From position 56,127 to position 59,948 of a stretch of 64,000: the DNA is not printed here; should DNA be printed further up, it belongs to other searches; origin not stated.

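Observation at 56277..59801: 1174-aa RecB-like nuclease + RNase H-like + SF1 (DNA2-like) helicase fusion next to orphan brnA and hicAB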

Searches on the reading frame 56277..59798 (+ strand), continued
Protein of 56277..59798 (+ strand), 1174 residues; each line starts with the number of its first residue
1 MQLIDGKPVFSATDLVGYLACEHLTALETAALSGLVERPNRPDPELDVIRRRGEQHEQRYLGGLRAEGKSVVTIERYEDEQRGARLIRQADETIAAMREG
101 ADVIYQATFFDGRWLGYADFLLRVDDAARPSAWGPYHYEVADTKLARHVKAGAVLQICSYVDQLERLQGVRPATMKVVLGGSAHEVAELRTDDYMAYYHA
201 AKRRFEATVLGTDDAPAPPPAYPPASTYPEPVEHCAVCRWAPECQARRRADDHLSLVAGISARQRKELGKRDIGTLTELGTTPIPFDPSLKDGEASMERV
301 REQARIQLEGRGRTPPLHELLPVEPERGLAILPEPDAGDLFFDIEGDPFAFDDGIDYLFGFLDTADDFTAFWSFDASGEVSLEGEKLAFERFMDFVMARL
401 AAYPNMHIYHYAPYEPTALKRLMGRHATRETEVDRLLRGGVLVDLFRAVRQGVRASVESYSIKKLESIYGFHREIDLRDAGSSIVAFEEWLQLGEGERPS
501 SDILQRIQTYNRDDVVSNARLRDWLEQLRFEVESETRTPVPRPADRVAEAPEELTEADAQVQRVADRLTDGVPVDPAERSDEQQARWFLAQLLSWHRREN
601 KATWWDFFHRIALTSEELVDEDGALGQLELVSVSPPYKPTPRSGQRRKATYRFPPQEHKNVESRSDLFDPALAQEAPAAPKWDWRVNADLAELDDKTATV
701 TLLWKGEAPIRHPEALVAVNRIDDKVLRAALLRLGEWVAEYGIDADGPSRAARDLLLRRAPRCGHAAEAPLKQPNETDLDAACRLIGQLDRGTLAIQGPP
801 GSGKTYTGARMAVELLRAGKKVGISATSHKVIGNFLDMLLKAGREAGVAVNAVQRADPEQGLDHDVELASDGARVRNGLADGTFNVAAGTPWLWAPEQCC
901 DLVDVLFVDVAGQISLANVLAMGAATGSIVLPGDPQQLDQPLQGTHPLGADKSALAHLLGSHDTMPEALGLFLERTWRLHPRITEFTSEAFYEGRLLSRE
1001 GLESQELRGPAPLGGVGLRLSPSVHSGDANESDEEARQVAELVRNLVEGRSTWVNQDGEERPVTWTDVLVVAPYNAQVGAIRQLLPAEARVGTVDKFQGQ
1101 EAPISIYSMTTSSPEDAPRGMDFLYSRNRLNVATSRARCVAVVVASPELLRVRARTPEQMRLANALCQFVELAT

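Call 6: find_homologous_proteins(query=window:56277-59798:+, max_evalue=1e-10)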
Query window:56277-59798:+ (1174 aa): 7977 proteins with E <= 1e-10 among 8000 candidates; the best 120 are listed.
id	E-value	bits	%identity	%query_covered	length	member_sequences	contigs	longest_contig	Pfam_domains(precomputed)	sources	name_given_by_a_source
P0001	0.0e+0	2675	100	100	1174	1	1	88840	PF13087.13,PF13086.13,PF13482.13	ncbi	-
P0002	0.0e+0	1878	72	100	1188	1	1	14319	PF13087.13,PF13086.13,PF13604.13,PF13482.13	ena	-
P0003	0.0e+0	1877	74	100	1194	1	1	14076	PF13087.13,PF13086.13,PF13604.13,PF13482.13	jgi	jgi:predicted RecB family nuclease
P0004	0.0e+0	1869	72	100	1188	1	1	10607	PF13087.13,PF13086.13,PF13604.13,PF13482.13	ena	-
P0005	0.0e+0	1851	72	100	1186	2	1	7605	PF13087.13,PF13086.13,PF13604.13,PF13482.13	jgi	-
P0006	0.0e+0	1848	72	100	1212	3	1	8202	PF13087.13,PF13086.13,PF13604.13,PF13482.13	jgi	jgi:predicted RecB family nuclease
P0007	0.0e+0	1833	71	100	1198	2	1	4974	PF13087.13,PF13086.13,PF13604.13,PF13482.13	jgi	jgi:predicted RecB family nuclease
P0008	0.0e+0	1833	71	100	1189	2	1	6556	PF13087.13,PF13086.13,PF13604.13,PF13482.13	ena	-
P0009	0.0e+0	1832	70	100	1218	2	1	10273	PF13087.13,PF13086.13,PF13604.13,PF13482.13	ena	-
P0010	0.0e+0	1829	71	100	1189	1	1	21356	PF13087.13,PF13086.13,PF13604.13,PF13482.13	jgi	jgi:predicted RecB family nuclease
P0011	0.0e+0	1827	71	100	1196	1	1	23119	PF13087.13,PF13086.13,PF13604.13,PF13482.13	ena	-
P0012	0.0e+0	1825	70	100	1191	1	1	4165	PF13087.13,PF13086.13,PF13604.13,PF13482.13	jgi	jgi:predicted RecB family nuclease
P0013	0.0e+0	1825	71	100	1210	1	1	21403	PF13087.13,PF13086.13,PF13604.13,PF13482.13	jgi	jgi:predicted RecB family nuclease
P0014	0.0e+0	1812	70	100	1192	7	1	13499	PF13087.13,PF13086.13,PF13604.13,PF13482.13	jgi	jgi:uncharacterized protein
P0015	0.0e+0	1808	69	100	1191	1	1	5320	PF13087.13,PF13086.13,PF13604.13,PF13482.13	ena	-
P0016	0.0e+0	1808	70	100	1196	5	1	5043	PF13087.13,PF13086.13,PF13604.13,PF13482.13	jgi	jgi:uncharacterized protein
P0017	0.0e+0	1806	70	100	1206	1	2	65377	PF13087.13,PF13086.13,PF13604.13,PF13482.13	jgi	jgi:predicted RecB family nuclease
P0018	0.0e+0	1806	69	100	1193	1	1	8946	PF13087.13,PF13086.13,PF13604.13,PF13482.13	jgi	jgi:uncharacterized protein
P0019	0.0e+0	1804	70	100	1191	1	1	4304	PF13087.13,PF13086.13,PF13604.13,PF13245.13,PF13482.13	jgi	jgi:uncharacterized protein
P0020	0.0e+0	1797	70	100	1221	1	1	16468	PF13087.13,PF13086.13,PF13604.13,PF13482.13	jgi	-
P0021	0.0e+0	1794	69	100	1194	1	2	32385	PF13087.13,PF13086.13,PF13604.13,PF13482.13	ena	-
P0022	0.0e+0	1794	70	100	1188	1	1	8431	PF13087.13,PF13086.13,PF13604.13,PF13482.13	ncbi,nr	ncbi:MAG TPA: TM0106 family RecB-like putative nuclease [Candidatus Limnocylindrales bacterium]|nr:T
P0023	0.0e+0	1793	69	100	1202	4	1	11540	PF13087.13,PF13086.13,PF13604.13,PF13482.13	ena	-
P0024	0.0e+0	1789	70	100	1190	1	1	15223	PF13087.13,PF13086.13,PF13604.13,PF13482.13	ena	-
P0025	0.0e+0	1784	69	100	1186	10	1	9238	PF13087.13,PF13086.13,PF13604.13,PF13245.13,PF13482.13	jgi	jgi:uncharacterized protein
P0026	0.0e+0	1780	69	100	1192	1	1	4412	PF13087.13,PF13086.13,PF13604.13,PF13482.13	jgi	jgi:uncharacterized protein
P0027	0.0e+0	1779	69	100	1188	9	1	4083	PF13087.13,PF13086.13,PF13604.13,PF13482.13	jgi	jgi:uncharacterized protein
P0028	0.0e+0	1772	69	100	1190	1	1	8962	PF13087.13,PF13086.13,PF13604.13,PF13482.13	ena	-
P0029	0.0e+0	1771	68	100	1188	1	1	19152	PF13087.13,PF13086.13,PF13604.13,PF13482.13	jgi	jgi:predicted RecB family nuclease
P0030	0.0e+0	1768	68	100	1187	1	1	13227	PF13087.13,PF13086.13,PF13604.13,PF13482.13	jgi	jgi:predicted RecB family nuclease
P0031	0.0e+0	1768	69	100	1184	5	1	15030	PF13087.13,PF13086.13,PF13604.13,PF13482.13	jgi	jgi:predicted RecB family nuclease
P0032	0.0e+0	1767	68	100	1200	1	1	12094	PF13087.13,PF13086.13,PF13604.13,PF13482.13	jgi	jgi:predicted RecB family nuclease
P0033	0.0e+0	1765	69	100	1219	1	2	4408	PF13087.13,PF13086.13,PF13604.13,PF13482.13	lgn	-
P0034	0.0e+0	1762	69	100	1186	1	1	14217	PF13087.13,PF13086.13,PF13604.13,PF13482.13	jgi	jgi:predicted RecB family nuclease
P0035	0.0e+0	1761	68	100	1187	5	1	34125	PF13087.13,PF13086.13,PF13604.13,PF13482.13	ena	-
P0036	0.0e+0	1760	68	100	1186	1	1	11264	PF13087.13,PF13086.13,PF13604.13,PF13482.13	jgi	jgi:uncharacterized protein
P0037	0.0e+0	1759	68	100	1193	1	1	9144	PF13087.13,PF13086.13,PF13604.13,PF13482.13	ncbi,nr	ncbi:MAG: TM0106 family RecB-like putative nuclease [Chloroflexi bacterium]|nr:TM0106 family RecB-li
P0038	0.0e+0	1756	68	100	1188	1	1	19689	PF13087.13,PF13086.13,PF13604.13,PF13245.13,PF13482.13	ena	-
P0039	0.0e+0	1755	68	100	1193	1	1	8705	PF13087.13,PF13086.13,PF13604.13,PF13482.13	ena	-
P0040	0.0e+0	1754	68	100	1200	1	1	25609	PF13087.13,PF13086.13,PF13604.13,PF13245.13,PF13482.13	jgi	jgi:predicted RecB family nuclease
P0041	0.0e+0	1751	69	100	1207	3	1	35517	PF13087.13,PF13086.13,PF13482.13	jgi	-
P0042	0.0e+0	1747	68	100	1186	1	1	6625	PF13087.13,PF13086.13,PF13604.13,PF13245.13,PF13482.13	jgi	jgi:predicted RecB family nuclease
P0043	0.0e+0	1744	68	100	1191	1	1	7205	PF13087.13,PF13086.13,PF13604.13,PF13482.13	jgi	jgi:predicted RecB family nuclease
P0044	0.0e+0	1741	68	100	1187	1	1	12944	PF13087.13,PF13086.13,PF13604.13,PF13482.13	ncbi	ncbi:MAG: TM0106 family RecB-like putative nuclease [Chloroflexota bacterium]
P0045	0.0e+0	1738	68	100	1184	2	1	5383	PF13087.13,PF13086.13,PF13604.13,PF13482.13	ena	-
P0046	0.0e+0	1737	68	100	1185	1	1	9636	PF13087.13,PF13086.13,PF13604.13,PF13482.13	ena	-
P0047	0.0e+0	1737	67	100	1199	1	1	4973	PF13087.13,PF13086.13,PF13604.13,PF13245.13,PF13482.13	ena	-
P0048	0.0e+0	1735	68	100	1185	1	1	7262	PF13087.13,PF13086.13,PF13604.13,PF13482.13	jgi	jgi:predicted RecB family nuclease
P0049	0.0e+0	1733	68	100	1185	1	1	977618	PF13087.13,PF13086.13,PF13604.13,PF13482.13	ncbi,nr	ncbi:MAG: TM0106 family RecB-like putative nuclease [Chloroflexi bacterium]|nr:TM0106 family RecB-li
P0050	0.0e+0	1733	67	100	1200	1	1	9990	PF13087.13,PF13086.13,PF13604.13,PF13245.13,PF13482.13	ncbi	ncbi:MAG TPA: TM0106 family RecB-like putative nuclease [Candidatus Limnocylindria bacterium]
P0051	0.0e+0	1730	68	100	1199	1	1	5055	PF13087.13,PF13086.13,PF13604.13,PF13482.13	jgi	jgi:predicted RecB family nuclease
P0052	0.0e+0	1726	67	100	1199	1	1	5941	PF13087.13,PF13086.13,PF13604.13,PF13245.13,PF13482.13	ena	-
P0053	0.0e+0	1724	67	100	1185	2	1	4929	PF13087.13,PF13086.13,PF13604.13,PF13482.13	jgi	-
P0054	0.0e+0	1724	67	100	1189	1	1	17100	PF13087.13,PF13086.13,PF13604.13,PF13482.13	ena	-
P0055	0.0e+0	1723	68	100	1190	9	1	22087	PF13087.13,PF13086.13,PF13604.13,PF13482.13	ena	-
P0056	0.0e+0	1717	69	100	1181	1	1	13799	PF13087.13,PF13086.13,PF13604.13,PF13482.13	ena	-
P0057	0.0e+0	1715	68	100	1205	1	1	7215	PF13087.13,PF13086.13,PF13482.13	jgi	jgi:uncharacterized protein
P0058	0.0e+0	1714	67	100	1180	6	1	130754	PF13087.13,PF13086.13,PF13604.13,PF13482.13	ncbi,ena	-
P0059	0.0e+0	1709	67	100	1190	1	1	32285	PF13087.13,PF13086.13,PF13482.13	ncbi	ncbi:MAG: TM0106 family RecB-like putative nuclease [Chloroflexota bacterium]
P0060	0.0e+0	1708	66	100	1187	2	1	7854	PF13087.13,PF13086.13,PF13604.13,PF13482.13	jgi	jgi:predicted RecB family nuclease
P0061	0.0e+0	1707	67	100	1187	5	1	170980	PF13087.13,PF13086.13,PF13604.13,PF13245.13,PF13482.13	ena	-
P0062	0.0e+0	1706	67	100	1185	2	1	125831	PF13087.13,PF13086.13,PF13604.13,PF13245.13,PF13482.13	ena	-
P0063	0.0e+0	1705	68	99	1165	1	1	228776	PF13087.13,PF13086.13,PF13604.13,PF13482.13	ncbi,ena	-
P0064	0.0e+0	1704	66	100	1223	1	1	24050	PF13087.13,PF13086.13,PF13604.13,PF13482.13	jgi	jgi:uncharacterized protein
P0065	0.0e+0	1702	66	100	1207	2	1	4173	PF13087.13,PF13086.13,PF13604.13,PF13482.13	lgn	-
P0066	0.0e+0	1701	67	100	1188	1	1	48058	PF13087.13,PF13086.13,PF01443.25,PF13604.13,PF13245.13,PF13482.13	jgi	jgi:predicted RecB family nuclease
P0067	0.0e+0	1701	67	100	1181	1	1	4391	PF13087.13,PF13086.13,PF13604.13,PF13482.13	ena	-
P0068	0.0e+0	1699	66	100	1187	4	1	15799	PF13087.13,PF13086.13,PF13604.13,PF13482.13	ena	-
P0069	0.0e+0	1699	67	100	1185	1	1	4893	PF13087.13,PF13086.13,PF13604.13,PF13482.13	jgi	jgi:uncharacterized protein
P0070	0.0e+0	1697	67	100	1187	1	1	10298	PF13087.13,PF13086.13,PF13604.13,PF13482.13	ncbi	-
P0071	0.0e+0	1696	67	100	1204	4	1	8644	PF13087.13,PF13086.13,PF13604.13,PF13482.13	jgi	jgi:predicted RecB family nuclease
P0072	0.0e+0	1696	67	100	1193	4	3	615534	PF13087.13,PF13086.13,PF13604.13,PF13245.13,PF13482.13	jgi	jgi:predicted RecB family nuclease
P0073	0.0e+0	1696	66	100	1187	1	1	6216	PF13087.13,PF13086.13,PF13604.13,PF13482.13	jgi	-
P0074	0.0e+0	1696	67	100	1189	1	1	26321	PF13087.13,PF13086.13,PF13604.13,PF13482.13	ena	-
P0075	0.0e+0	1695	67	100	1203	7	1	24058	PF13087.13,PF13086.13,PF13604.13,PF13482.13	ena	-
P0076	0.0e+0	1693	67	100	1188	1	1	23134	PF13087.13,PF13086.13,PF13604.13,PF13482.13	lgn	-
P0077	0.0e+0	1693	67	100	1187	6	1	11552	PF13087.13,PF13086.13,PF13604.13,PF13245.13,PF13482.13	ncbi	ncbi:MAG: TM0106 family RecB-like putative nuclease [Candidatus Limnocylindria bacterium]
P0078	0.0e+0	1690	66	100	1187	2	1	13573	PF13087.13,PF13086.13,PF13604.13,PF13245.13,PF13482.13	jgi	-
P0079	0.0e+0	1690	67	100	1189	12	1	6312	PF13087.13,PF13086.13,PF13604.13,PF13482.13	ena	-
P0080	0.0e+0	1687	67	100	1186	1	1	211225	PF13087.13,PF13086.13,PF13604.13,PF13482.13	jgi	jgi:uncharacterized protein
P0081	0.0e+0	1685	66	100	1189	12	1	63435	PF13087.13,PF13086.13,PF13604.13,PF13482.13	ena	-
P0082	0.0e+0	1683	66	100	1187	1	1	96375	PF13087.13,PF13086.13,PF01443.25,PF13604.13,PF13245.13,PF13482.13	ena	-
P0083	0.0e+0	1683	67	100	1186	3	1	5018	PF13087.13,PF13086.13,PF13604.13,PF13482.13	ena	-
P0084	0.0e+0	1682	66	100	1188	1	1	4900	PF13087.13,PF13086.13,PF13604.13,PF13482.13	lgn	-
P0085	0.0e+0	1682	67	100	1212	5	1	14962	PF13087.13,PF13086.13,PF13604.13,PF13482.13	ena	-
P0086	0.0e+0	1682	67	100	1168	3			PF13087.13,PF13086.13,PF13604.13,PF13245.13,PF13482.13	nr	nr:TM0106 family RecB-like putative nuclease [Chloroflexota bacterium]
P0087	0.0e+0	1680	66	100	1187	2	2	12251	PF13087.13,PF13086.13,PF13604.13,PF13245.13,PF13482.13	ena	-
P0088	0.0e+0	1680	66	100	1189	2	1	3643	PF13087.13,PF13086.13,PF13604.13,PF13482.13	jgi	-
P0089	0.0e+0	1680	66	100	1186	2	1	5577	PF13087.13,PF13086.13,PF13604.13,PF13482.13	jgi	-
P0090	0.0e+0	1679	66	100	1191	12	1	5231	PF13087.13,PF13086.13,PF13604.13,PF13482.13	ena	-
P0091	0.0e+0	1678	67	100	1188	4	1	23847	PF13087.13,PF13086.13,PF13604.13,PF13482.13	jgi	jgi:uncharacterized protein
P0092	0.0e+0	1676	67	100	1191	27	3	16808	PF13087.13,PF13086.13,PF13604.13,PF13245.13,PF13482.13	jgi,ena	jgi:uncharacterized protein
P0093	0.0e+0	1676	67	100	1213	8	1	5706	PF13087.13,PF13086.13,PF13604.13,PF13482.13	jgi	jgi:predicted RecB family nuclease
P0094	0.0e+0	1676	66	100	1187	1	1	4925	PF13087.13,PF13086.13,PF13604.13,PF13245.13,PF13482.13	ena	-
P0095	0.0e+0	1676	66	100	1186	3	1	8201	PF13087.13,PF13086.13,PF13604.13,PF13245.13,PF13482.13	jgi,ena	-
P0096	0.0e+0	1674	66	100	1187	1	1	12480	PF13087.13,PF13086.13,PF13604.13,PF13245.13,PF13482.13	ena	-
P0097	0.0e+0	1674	66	100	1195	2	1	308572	PF13087.13,PF13086.13,PF13604.13,PF13482.13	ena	-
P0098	0.0e+0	1673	66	100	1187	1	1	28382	PF13087.13,PF13086.13,PF13604.13,PF13482.13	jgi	jgi:uncharacterized protein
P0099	0.0e+0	1667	66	100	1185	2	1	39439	PF13087.13,PF13086.13,PF13604.13,PF13482.13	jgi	jgi:predicted RecB family nuclease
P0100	0.0e+0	1667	66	100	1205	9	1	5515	PF13087.13,PF13086.13,PF13604.13,PF13245.13,PF13482.13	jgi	-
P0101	0.0e+0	1666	66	100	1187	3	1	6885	PF13087.13,PF13086.13,PF13604.13,PF13245.13,PF13482.13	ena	-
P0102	0.0e+0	1666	67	100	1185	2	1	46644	PF13087.13,PF13086.13,PF13604.13,PF13482.13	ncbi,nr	ncbi:MAG: TM0106 family RecB-like putative nuclease [Chloroflexota bacterium]|nr:TM0106 family RecB-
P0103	0.0e+0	1666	66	100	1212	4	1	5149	PF13087.13,PF13086.13,PF13604.13,PF13245.13,PF13482.13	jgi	jgi:predicted RecB family nuclease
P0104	0.0e+0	1665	66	100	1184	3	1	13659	PF13087.13,PF13086.13,PF13604.13,PF13482.13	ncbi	ncbi:TM0106 family RecB-like putative nuclease [soil metagenome]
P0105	0.0e+0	1665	66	100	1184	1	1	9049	PF13087.13,PF13086.13,PF13604.13,PF13482.13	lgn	-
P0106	0.0e+0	1662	66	100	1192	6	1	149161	PF13087.13,PF13086.13,PF13604.13,PF13482.13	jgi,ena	-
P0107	0.0e+0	1662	66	100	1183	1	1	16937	PF13087.13,PF13086.13,PF13482.13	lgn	-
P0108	0.0e+0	1660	66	100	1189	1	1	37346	PF13087.13,PF13086.13,PF13604.13,PF13482.13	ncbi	-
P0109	0.0e+0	1659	66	100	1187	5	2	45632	PF13087.13,PF13086.13,PF13604.13,PF13482.13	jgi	-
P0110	0.0e+0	1657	66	100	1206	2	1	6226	PF13087.13,PF13086.13,PF13604.13,PF13245.13,PF13482.13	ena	-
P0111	0.0e+0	1656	67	100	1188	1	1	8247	PF13087.13,PF13086.13,PF13604.13,PF13482.13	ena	-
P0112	0.0e+0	1653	66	100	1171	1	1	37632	PF13087.13,PF13086.13,PF13604.13,PF13245.13,PF13482.13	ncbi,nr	ncbi:MAG TPA: TM0106 family RecB-like putative nuclease [Candidatus Limnocylindria bacterium]|nr:TM0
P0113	0.0e+0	1653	65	100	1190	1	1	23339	PF13087.13,PF13086.13,PF13604.13,PF13482.13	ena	-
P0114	0.0e+0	1652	66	100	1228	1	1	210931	PF13087.13,PF13086.13,PF13604.13,PF13245.13,PF13482.13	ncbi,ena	-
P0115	0.0e+0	1651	66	100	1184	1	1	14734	PF13087.13,PF13086.13,PF13604.13,PF13482.13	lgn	-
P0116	0.0e+0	1651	66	100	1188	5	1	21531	PF13087.13,PF13086.13,PF01443.25,PF13604.13,PF13482.13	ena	-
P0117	0.0e+0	1650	65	100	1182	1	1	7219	PF13087.13,PF13086.13,PF13604.13,PF13482.13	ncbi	-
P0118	0.0e+0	1648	65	100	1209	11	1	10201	PF13087.13,PF13086.13,PF13604.13,PF13245.13,PF13482.13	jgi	jgi:predicted RecB family nuclease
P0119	0.0e+0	1646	65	100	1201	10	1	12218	PF13087.13,PF13086.13,PF13604.13,PF13482.13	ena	-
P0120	0.0e+0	1646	66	100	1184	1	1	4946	PF13087.13,PF13086.13,PF13604.13,PF13482.13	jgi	jgi:predicted RecB family nuclease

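Call 7: search_solved_structures(query=window:56277-59798:+, max_evalue=0.01)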
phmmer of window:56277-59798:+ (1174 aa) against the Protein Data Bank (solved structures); distinct sequences matched with E-value up to 0.01: 20.
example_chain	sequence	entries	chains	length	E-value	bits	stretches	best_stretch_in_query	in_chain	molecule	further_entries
4b3f_X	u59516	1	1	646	6.3e-12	47.5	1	891-1144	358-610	DNA-BINDING PROTEIN SMUBP-2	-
4b3g_A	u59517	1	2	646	6.4e-12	47.5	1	891-1144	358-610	DNA-BINDING PROTEIN SMUBP-2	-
8ftm_A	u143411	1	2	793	1.7e-11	46.1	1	906-1143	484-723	5'-3' RNA helicase-like protein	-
8fth_A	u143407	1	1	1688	1.4e-10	43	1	906-1143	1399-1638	5'-3' RNA helicase-like protein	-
8ftk_A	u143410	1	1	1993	2.1e-10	42.4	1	906-1143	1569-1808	5'-3' RNA helicase-like protein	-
2xzo_A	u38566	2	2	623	3.5e-10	41.7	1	970-1151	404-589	REGULATOR OF NONSENSE TRANSCRIPTS 1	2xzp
2gjk_A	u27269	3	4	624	3.6e-10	41.7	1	970-1151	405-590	Regulator of nonsense transcripts 1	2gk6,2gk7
6ej5_A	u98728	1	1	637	3.8e-10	41.6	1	970-1151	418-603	Regulator of nonsense transcripts 1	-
2wjv_A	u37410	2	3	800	7.8e-10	40.5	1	970-1151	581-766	REGULATOR OF NONSENSE TRANSCRIPTS 1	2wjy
9qwn_A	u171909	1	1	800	7.9e-10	40.5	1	970-1151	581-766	Isoform 2 of Regulator of nonsense transcripts 1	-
8rd3_A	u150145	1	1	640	3.4e-09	38.4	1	926-1150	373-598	ATP-dependent helicase NAM7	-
2xzl_A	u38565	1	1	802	7.3e-09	37.3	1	926-1150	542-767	ATP-DEPENDENT HELICASE NAM7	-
9qdq_A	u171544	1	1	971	9.2e-09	37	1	926-1150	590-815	ATP-dependent helicase NAM7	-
8jx6_A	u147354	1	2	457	7.1e-07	30.7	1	781-915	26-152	Deep-Sea Helicase 9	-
9q9z_A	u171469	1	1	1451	1.7e-06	29.5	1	1067-1149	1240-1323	NFX1-type zinc finger-containing protein 1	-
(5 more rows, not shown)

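Call 8: find_encoding_contigs(protein=P0001, flank=10000, max_places=3)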
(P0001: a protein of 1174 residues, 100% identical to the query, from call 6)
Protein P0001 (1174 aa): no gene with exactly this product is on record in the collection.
